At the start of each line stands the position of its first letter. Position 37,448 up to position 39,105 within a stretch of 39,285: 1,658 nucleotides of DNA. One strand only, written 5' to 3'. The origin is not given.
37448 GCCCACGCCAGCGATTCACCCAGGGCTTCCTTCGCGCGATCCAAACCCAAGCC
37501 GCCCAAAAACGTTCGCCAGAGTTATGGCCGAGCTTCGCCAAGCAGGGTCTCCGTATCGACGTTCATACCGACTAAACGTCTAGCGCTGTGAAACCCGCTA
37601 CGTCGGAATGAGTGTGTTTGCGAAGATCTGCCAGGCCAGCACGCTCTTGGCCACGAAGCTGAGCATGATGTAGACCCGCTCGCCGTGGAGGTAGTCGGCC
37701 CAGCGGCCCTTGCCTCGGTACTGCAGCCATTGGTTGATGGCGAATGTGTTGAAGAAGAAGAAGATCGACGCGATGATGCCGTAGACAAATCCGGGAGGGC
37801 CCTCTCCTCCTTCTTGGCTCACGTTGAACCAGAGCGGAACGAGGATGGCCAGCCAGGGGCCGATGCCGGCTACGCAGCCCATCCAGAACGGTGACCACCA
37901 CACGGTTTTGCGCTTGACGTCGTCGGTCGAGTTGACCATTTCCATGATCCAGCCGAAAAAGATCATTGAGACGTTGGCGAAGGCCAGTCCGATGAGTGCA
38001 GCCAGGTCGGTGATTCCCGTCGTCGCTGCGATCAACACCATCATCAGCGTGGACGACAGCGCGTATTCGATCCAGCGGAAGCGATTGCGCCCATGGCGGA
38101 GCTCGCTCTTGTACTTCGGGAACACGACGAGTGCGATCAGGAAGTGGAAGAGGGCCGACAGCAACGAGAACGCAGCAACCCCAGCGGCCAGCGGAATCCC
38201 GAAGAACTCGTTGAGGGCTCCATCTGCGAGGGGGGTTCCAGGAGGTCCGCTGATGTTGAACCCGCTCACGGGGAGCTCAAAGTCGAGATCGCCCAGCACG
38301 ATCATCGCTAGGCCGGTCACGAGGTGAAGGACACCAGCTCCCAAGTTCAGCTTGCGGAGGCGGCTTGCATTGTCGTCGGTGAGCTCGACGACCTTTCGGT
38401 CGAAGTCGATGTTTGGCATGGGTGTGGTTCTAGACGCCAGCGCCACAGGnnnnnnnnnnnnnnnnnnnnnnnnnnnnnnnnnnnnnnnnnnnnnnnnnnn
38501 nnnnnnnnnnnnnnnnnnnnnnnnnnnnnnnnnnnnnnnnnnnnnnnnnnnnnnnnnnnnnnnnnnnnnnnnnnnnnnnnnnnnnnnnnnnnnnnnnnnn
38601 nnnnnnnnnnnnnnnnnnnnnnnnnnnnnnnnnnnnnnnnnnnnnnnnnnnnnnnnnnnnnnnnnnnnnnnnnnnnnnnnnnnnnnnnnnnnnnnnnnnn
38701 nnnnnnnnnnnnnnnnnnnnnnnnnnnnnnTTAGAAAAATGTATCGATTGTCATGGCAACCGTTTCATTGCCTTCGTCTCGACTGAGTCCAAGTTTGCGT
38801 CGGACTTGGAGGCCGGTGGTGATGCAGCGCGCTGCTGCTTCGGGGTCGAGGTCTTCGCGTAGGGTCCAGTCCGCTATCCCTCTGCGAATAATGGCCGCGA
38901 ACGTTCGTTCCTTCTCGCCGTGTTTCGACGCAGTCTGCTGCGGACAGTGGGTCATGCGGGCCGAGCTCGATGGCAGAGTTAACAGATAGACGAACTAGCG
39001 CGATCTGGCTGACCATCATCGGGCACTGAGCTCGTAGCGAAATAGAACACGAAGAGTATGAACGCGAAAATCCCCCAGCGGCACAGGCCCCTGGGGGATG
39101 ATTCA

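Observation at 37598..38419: Heliorhodopsin gene between a decayed HNH element and tRNA-Ser, with no retinal pathway nearby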

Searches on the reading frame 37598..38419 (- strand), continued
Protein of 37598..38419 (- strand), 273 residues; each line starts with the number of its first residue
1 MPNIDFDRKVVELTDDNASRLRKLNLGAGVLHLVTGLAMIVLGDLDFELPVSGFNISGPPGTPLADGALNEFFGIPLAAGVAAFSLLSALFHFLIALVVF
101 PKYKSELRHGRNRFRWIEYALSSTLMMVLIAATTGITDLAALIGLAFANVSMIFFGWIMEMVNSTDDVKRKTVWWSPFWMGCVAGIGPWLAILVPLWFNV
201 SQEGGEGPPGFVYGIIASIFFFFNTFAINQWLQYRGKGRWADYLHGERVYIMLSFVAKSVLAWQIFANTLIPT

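Call 48: search_protein_families(library=pfam, proteins=[L002:7568-9418:-, L002:6312-7571:-, L002:5608-6114:-, L002:4468-5580:-, L012:8953-9876:+, L012:8980-9828:-, L057:10899-15479:+], max_evalue=0.001)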
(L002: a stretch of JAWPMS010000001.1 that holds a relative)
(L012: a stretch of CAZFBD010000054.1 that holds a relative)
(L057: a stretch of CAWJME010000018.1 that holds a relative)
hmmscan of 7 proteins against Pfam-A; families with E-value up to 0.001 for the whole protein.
L002:7568-9418:- (616 aa): 8 families
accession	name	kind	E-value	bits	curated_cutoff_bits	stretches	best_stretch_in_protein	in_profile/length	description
PF02719.21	Polysacc_synt_2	-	4.9e-99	331.7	20.2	1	295-572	1-290/293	Polysaccharide biosynthesis protein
PF01370.27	Epimerase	-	5.4e-25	88.6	20.9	1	295-505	1-226/240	NAD dependent epimerase/dehydratase family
PF16363.11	GDP_Man_Dehyd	-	2.1e-15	57.5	27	1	296-532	1-264/332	GDP-mannose 4,6 dehydratase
PF04321.23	RmlD_sub_bind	-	4.4e-12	46.1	27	1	294-475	2-169/287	RmlD substrate binding domain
PF13727.12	CoA_binding_3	-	6.4e-10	39.7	25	1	71-250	2-174/175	CoA-binding domain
PF01073.25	3Beta_HSD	-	2.2e-07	30.6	22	1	296-424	1-122/280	3-beta hydroxysteroid dehydrogenase/isomerase family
PF07993.18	NAD_binding_4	-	0.00047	19.8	20.1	0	369-421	90-139/258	Male sterility protein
PF00106.31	adh_short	-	0.00058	19.8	26.6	0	293-367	1-72/195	short chain dehydrogenase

L002:6312-7571:- (419 aa): 4 families
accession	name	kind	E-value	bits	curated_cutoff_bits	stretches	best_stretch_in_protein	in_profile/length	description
PF03721.20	UDPG_MGDP_dh_N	-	6.1e-36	124.2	27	1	4-180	2-181/187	UDP-glucose/GDP-mannose dehydrogenase family, NAD binding domain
PF00984.24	UDPG_MGDP_dh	-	8.6e-28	96.7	25.4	1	200-292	1-93/94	UDP-glucose/GDP-mannose dehydrogenase family, central domain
PF03720.21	UDPG_MGDP_dh_C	-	3.5e-20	72.7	30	1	319-410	1-100/103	UDP-glucose/GDP-mannose dehydrogenase family, UDP binding domain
PF03446.21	NAD_binding_2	-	0.00019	21.9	21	0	5-137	2-111/161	NAD binding domain of 6-phosphogluconate dehydrogenase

L002:5608-6114:- (168 aa): 0 families

L002:4468-5580:- (370 aa): 0 families

L012:8953-9876:+ (307 aa): 0 families

L012:8980-9828:- (282 aa): 1 family
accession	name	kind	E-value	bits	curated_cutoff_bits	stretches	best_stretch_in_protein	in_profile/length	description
PF13714.12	PEP_mutase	-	1.7e-69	234.5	31.5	1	19-258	1-238/240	Phosphoenolpyruvate phosphomutase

L057:10899-15479:+ (1526 aa): 2 families
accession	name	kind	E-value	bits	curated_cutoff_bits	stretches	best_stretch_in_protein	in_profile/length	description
PF02776.23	TPP_enzyme_N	-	2.9e-19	69.4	26.8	1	960-1072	3-113/119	Thiamine pyrophosphate enzyme, N-terminal TPP binding domain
PF02775.26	TPP_enzyme_C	-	6.7e-06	26.4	21.9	1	1378-1494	26-141/151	Thiamine pyrophosphate enzyme, C-terminal TPP binding domain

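Call 56: predict_structure(alignment_id=A2)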
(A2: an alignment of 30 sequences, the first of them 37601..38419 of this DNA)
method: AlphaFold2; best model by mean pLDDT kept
length: 273 residues; sequences in the alignment: 30
mean_pLDDT: 81.9   pTM: 0.78
mean pLDDT of the five models: 81.9, 80.8, 80.0, 77.1, 71.6
residues with pLDDT >= 90: 59; 70-90: 174; 50-70: 39; < 50: 1
segments of 3 or more residues with pLDDT < 50: none
pLDDT, mean of each block of 10 residues (from residue 1): 70 92 96 93 84 80 79 87 93 96 91 87 86 82 82 76 66 62 65 76 74 82 83 82 88 89 78 52
secondary structure, 60 per line:
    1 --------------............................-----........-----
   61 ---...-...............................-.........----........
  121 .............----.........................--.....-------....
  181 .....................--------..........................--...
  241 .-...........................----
elements in order: H15-42 E48-55 E68-76 H77-98 H100-108 H113-133 H139-162 H165-169 H177-201 H210-235 H238-241 H243-269

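Call 58: fold_search(model_id=the predicted structure, library=pdb)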
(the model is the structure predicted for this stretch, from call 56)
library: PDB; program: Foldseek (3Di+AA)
matches with E <= 10: 594; with E <= 0.001: 16
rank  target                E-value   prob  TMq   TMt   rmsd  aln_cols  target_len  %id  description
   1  6su4_X                3.3e-17  1.00  0.86  0.92   2.2       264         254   46  Crystal structure of the 48C12 heliorhodopsin in the blue form at pH 4.3 (released 2019-12-11)
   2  6su4_A                3.7e-17  1.00  0.85  0.92   2.2       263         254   46  Crystal structure of the 48C12 heliorhodopsin in the blue form at pH 4.3 (released 2019-12-11)
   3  6uh3_A                4.7e-17  1.00  0.84  0.93   2.1       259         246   45  Crystal structure of bacterial heliorhodopsin 48C12 (released 2019-12-04)
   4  6su3_A                6.8e-17  1.00  0.87  0.92   2.2       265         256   46  Crystal structure of the 48C12 heliorhodopsin in the violet form at pH 8.8 (released 2019-12-11)
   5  6su3_X                9.5e-17  1.00  0.85  0.91   2.2       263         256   46  Crystal structure of the 48C12 heliorhodopsin in the violet form at pH 8.8 (released 2019-12-11)
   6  6uh3_B                2.8e-16  1.00  0.83  0.92   2.4       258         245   46  Crystal structure of bacterial heliorhodopsin 48C12 (released 2019-12-04)
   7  9ljj_A                7.0e-16  1.00  0.86  0.92   2.2       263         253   46  cryo-EM structure of a nanobody bound heliorhodopsin (released 2025-02-12)
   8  7u55                  3.4e-14  1.00  0.80  0.88   2.8       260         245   37  Crystal structure of Thermoplasmatales archaeon heliorhodopsin at pH 4.5 (released 2022-09-07)
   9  7clj                  9.1e-14  1.00  0.82  0.89   2.7       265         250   37  Crystal structure of Thermoplasmatales archaeon heliorhodopsin E108D mutant (released 2020-09-02)
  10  6is6                  1.0e-13  1.00  0.81  0.88   2.9       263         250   36  Crystal structure of Thermoplasmatales archaeon heliorhodopsin (released 2019-09-25)
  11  5azd_A                2.2e-04  1.00  0.56  0.60   7.0       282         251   14  Crystal structure of thermophilic rhodopsin. (released 2016-04-27)
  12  7d7q_A                3.4e-04  1.00  0.59  0.58   8.3       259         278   13  Crystal structure of the transmembrane domain and linker region of Salpingoeca rosetta rhodopsin phosphodiesterase (released 2020-11-18)
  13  7d7q_B                4.0e-04  1.00  0.58  0.52   8.6       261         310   12  Crystal structure of the transmembrane domain and linker region of Salpingoeca rosetta rhodopsin phosphodiesterase (released 2020-11-18)
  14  9hfk_A                5.0e-04  1.00  0.51  0.54   9.4       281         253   12  Cryo-EM structure of the freshwater actinorhodopsin, Rhodoluna lacicola (RlActR) (released 2026-03-18)
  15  9cdc                  6.9e-04  1.00  0.58  0.65   8.2       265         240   14  Kalium channelrhodopsin 1 C110A mutant from Hyphochytrium catenoides, Dark State (released 2025-02-19)
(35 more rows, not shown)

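Call 64: list_cluster_members(proteins=[P0001, P0002, P0005])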
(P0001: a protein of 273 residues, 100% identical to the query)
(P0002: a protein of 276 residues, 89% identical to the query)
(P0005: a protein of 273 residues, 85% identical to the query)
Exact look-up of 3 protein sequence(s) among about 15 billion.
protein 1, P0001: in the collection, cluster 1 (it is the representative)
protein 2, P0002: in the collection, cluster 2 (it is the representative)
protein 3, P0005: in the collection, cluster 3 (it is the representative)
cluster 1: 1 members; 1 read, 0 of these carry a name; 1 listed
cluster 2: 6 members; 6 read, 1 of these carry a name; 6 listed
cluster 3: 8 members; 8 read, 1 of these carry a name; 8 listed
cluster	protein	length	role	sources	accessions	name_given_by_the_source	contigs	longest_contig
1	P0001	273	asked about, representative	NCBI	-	-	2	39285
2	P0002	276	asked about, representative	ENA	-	-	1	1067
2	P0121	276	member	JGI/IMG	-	hypothetical protein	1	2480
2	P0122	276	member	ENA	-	-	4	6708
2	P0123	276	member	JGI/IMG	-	-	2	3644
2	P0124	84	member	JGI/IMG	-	-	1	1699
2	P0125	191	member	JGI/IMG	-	-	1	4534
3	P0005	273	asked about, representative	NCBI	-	-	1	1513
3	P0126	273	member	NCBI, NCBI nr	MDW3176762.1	MAG: heliorhodopsin HeR [Acidimicrobiia bacterium] | heliorhodopsin HeR [Acidimicrobiia bacterium]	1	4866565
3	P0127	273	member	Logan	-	-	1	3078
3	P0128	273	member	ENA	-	-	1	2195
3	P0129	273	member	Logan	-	-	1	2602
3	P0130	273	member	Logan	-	-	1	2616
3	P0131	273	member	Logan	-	-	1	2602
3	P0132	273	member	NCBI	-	-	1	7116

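Call 66: search_dna_similar(query=window:37601-38419:-, collection=plasmids, mode=protein, max_rows=10)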
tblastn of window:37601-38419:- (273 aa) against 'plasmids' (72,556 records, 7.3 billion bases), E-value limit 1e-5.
Records with a match: 2; places in all: 2; records where one place covers at least 80% of the query: 2.
Best place of each record, by identity: <60% 2.
By first word of the organism name: Chloroflexota 1; Lactococcus 1.
By predicted mobility (MOB-suite, as given by PLSDB): non-mobilizable 1; mobilizable 1.
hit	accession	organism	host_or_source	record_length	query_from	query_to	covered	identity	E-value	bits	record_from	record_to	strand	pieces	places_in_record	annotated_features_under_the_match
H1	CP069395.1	Chloroflexota bacterium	single cell,cold seep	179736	12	272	96%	43.0%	5e-41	157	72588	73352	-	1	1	heR: heliorhodopsin HeR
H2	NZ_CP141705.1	Lactococcus petauri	Ictalurus sp.,cell culture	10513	5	272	98%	39.1%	9e-42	159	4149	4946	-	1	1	heR: heliorhodopsin HeR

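Call 67: search_dna_similar(query=window:37601-38419:-, collection=phages, mode=protein, max_rows=10)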
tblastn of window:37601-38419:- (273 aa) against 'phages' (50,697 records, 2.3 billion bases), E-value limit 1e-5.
No match.

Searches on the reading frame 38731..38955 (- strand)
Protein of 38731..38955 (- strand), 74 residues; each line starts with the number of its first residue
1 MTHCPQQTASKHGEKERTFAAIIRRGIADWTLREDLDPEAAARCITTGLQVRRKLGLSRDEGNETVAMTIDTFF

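Call 10: search_protein_families(library=pfam, proteins=[window:38731-38955:-], max_evalue=0.01)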
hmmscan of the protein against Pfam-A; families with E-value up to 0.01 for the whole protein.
window:38731-38955:- (74 aa): 0 families

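Call 32: search_protein_families(library=ncbifam, proteins=[window:38731-38955:-], max_evalue=0.01)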
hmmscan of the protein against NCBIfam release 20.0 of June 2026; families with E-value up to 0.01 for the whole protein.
window:38731-38955:- (74 aa): 0 families

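Call 33: search_protein_families(library=pfam, proteins=[window:38731-38955:-], max_evalue=10)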
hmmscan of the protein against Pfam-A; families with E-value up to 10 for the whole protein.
window:38731-38955:- (74 aa): 3 families
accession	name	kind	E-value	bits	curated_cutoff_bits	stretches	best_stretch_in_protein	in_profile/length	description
PF16925.10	TetR_C_13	-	0.017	16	27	1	12-50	49-87/109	Tetracyclin repressor-like, C-terminal domain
PF17932.6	TetR_C_24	-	0.045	14.4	26.4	1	8-47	44-82/114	Tetracyclin repressor-like, C-terminal domain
PF17935.6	TetR_C_27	-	0.064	13.8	26.1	1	12-47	44-79/106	Tetracyclin repressor-like, C-terminal domain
